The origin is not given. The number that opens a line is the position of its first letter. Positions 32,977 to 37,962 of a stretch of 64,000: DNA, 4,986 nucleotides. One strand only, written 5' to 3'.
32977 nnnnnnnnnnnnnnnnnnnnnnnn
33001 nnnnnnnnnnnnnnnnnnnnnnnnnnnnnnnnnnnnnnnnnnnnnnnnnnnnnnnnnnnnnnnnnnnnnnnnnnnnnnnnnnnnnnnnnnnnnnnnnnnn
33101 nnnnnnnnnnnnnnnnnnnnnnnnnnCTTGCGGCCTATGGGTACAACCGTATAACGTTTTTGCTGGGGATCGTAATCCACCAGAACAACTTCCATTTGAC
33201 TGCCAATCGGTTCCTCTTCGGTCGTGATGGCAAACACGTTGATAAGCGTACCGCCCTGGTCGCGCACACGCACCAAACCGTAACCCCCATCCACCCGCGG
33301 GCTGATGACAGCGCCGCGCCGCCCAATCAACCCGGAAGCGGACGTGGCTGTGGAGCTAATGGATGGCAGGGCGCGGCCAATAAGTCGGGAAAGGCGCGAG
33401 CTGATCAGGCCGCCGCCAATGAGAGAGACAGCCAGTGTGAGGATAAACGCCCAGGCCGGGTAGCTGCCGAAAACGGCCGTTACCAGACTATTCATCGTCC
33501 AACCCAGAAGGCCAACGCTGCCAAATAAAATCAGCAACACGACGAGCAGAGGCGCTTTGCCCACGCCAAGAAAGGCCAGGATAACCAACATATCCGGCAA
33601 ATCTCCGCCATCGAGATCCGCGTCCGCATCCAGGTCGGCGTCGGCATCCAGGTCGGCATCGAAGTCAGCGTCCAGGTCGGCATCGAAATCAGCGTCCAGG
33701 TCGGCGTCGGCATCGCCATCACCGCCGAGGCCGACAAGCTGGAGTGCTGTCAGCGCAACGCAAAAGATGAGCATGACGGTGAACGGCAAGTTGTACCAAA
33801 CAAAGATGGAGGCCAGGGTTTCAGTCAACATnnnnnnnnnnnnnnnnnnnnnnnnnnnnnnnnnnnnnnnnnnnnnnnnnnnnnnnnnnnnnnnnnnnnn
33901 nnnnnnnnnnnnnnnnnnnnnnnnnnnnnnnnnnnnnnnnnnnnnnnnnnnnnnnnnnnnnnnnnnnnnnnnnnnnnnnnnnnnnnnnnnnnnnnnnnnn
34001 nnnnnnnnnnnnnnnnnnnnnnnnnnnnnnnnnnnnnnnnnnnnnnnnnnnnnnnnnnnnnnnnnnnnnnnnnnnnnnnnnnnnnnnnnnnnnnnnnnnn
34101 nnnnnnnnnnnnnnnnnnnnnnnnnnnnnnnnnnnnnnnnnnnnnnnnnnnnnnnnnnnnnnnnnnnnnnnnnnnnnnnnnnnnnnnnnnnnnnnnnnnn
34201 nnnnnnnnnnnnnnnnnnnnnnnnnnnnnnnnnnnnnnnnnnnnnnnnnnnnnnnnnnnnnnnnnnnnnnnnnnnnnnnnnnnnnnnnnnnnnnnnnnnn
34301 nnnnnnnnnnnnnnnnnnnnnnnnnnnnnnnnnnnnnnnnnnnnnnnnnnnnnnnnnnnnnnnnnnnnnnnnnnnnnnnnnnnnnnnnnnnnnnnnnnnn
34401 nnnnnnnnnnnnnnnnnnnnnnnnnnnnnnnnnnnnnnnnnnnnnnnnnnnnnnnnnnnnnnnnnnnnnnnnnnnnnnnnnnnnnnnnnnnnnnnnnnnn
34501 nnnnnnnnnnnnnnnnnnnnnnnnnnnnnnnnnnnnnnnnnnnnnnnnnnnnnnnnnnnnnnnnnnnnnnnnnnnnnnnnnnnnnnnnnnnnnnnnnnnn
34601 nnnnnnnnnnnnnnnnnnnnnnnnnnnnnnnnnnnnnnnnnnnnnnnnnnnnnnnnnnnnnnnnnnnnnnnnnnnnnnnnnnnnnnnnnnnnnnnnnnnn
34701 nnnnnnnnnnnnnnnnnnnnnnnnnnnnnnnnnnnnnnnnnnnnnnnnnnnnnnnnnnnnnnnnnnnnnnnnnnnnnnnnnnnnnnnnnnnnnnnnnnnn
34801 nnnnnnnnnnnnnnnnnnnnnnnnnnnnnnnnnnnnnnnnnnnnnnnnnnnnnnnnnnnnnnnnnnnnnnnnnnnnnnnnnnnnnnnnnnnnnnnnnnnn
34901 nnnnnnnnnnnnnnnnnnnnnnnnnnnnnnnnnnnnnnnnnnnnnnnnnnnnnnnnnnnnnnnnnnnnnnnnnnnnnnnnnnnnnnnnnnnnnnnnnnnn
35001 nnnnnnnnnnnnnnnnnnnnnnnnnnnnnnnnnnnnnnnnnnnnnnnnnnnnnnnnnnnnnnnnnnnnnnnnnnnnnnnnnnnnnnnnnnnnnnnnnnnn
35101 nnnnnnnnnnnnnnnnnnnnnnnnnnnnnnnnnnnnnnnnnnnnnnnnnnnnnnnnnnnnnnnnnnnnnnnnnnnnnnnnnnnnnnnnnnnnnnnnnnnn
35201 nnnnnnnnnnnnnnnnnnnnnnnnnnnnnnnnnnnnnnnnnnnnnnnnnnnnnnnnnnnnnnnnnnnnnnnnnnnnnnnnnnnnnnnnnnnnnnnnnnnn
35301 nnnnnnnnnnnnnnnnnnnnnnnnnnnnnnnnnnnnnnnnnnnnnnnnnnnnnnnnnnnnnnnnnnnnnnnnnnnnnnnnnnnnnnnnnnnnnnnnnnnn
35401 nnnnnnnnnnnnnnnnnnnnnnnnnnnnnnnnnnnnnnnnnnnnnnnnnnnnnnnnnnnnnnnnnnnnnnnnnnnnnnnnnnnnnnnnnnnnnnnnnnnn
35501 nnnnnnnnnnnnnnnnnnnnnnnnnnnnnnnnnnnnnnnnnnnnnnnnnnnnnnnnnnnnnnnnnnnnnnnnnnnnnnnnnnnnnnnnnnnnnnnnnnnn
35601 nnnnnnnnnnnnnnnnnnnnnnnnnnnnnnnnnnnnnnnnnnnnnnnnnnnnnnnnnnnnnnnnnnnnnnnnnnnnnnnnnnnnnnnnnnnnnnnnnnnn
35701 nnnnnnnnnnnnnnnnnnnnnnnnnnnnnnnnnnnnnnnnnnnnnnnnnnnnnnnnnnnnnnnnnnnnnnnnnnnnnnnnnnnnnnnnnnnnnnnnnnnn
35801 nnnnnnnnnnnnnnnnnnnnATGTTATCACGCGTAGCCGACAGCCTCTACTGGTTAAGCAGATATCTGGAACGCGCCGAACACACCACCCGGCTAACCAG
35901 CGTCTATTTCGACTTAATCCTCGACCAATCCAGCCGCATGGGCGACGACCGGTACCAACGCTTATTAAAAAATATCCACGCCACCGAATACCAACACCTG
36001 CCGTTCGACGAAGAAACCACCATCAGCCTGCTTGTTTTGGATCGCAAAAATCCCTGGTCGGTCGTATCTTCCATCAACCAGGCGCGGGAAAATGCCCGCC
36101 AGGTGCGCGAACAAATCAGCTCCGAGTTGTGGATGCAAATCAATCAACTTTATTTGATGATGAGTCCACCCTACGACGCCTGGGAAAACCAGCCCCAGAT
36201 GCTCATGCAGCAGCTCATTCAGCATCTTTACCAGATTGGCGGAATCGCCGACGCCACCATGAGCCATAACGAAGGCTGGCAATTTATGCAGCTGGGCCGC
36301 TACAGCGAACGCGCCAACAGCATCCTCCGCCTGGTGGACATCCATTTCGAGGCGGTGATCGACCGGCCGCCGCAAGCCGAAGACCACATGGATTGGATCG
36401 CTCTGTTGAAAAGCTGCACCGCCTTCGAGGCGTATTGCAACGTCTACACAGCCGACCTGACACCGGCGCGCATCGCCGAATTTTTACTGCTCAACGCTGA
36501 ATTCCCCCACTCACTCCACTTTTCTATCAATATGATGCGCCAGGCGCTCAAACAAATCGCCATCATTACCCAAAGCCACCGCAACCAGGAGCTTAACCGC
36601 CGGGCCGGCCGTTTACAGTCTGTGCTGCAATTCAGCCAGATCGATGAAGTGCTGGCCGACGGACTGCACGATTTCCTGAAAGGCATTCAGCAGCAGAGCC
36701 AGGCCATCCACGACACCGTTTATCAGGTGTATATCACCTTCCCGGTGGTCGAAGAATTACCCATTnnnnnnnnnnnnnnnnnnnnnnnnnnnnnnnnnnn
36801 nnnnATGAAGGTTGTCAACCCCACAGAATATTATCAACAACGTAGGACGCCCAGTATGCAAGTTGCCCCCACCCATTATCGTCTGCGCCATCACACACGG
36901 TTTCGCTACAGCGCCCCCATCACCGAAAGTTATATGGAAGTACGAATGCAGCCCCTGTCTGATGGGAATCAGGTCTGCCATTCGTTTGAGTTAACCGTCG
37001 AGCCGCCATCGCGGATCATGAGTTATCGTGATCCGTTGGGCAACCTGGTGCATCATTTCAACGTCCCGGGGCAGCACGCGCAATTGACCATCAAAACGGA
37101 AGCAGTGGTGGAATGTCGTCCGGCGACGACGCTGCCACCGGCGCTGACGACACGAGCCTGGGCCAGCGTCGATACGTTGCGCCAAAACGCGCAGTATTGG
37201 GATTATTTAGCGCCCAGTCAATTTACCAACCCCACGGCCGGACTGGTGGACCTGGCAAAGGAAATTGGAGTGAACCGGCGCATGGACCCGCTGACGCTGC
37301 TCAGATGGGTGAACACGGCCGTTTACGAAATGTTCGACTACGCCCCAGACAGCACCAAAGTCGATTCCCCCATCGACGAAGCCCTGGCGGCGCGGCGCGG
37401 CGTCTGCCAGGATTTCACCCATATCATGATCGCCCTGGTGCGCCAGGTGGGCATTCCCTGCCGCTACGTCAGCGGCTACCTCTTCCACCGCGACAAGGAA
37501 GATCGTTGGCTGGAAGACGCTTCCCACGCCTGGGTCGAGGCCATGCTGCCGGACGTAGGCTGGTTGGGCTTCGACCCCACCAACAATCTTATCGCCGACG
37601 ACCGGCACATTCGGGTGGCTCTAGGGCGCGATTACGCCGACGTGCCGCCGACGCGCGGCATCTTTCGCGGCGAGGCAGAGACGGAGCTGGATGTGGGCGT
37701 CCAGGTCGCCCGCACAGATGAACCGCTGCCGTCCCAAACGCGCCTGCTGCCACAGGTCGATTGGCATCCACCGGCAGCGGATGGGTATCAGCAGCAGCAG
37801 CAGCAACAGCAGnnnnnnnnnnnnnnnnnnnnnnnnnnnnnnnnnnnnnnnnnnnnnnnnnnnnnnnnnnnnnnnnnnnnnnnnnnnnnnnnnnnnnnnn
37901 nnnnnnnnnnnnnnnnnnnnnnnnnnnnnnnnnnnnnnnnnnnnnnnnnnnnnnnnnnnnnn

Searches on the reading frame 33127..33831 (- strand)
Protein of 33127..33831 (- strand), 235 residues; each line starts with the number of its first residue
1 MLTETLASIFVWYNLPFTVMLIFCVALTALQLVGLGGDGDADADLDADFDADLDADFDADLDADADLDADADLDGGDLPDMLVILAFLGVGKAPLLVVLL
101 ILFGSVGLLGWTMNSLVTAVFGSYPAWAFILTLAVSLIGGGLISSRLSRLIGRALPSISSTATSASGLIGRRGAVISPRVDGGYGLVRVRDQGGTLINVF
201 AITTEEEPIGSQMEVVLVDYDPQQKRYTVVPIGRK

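Call 63: search_protein_families(library=pfam, proteins=[window:33127-33831:-], max_evalue=0.00001)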
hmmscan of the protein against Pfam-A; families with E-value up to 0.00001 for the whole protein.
window:33127-33831:- (235 aa): 1 family
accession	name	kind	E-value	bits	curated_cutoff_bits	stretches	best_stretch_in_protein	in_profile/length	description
PF21001.2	YqiJ_N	-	2.3e-09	37.9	23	1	14-134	1-107/116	Inner membrane protein YqiJ, N-terminal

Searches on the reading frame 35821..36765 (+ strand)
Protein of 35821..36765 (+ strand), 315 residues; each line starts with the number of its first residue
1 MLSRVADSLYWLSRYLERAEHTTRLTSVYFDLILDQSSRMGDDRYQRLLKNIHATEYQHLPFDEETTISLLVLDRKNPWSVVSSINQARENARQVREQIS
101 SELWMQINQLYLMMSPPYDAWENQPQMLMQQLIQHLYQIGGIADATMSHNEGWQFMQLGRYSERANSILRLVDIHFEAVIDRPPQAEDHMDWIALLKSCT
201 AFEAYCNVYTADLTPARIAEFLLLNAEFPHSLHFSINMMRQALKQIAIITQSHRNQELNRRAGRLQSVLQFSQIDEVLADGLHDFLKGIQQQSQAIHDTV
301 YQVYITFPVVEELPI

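Call 63: search_protein_families(library=pfam, proteins=[window:35821-36765:+], max_evalue=0.00001)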
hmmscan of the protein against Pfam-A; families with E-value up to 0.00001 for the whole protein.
window:35821-36765:+ (315 aa): 1 family
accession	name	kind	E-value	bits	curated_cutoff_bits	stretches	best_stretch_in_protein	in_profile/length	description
PF04168.17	Alpha-E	-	3e-87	293.5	20.8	1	1-304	1-293/294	A predicted alpha-helical domain with a conserved ER motif.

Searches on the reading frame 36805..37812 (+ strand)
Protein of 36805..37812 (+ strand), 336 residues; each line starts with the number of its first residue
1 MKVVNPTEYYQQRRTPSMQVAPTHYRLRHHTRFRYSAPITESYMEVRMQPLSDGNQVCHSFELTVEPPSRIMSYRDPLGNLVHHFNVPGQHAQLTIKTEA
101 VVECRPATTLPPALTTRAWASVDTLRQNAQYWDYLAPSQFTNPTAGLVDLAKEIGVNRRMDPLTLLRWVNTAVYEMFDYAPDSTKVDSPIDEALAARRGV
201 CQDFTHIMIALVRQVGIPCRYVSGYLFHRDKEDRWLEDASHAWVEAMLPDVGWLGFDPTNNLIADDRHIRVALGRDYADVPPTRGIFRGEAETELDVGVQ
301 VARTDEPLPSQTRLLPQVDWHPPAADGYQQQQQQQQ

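Call 64: search_protein_families(library=pfam, proteins=[window:36805-37812:+], max_evalue=0.00001)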
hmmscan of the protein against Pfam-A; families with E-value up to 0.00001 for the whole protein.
window:36805-37812:+ (336 aa): 2 families
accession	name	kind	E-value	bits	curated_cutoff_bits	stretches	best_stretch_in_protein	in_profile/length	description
PF08379.15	Bact_transglu_N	-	7.3e-23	81.5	27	1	25-103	1-80/80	Bacterial transglutaminase-like N-terminal region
PF01841.26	Transglut_core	-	1.5e-21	77.1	23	1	159-258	11-108/108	Transglutaminase-like superfamily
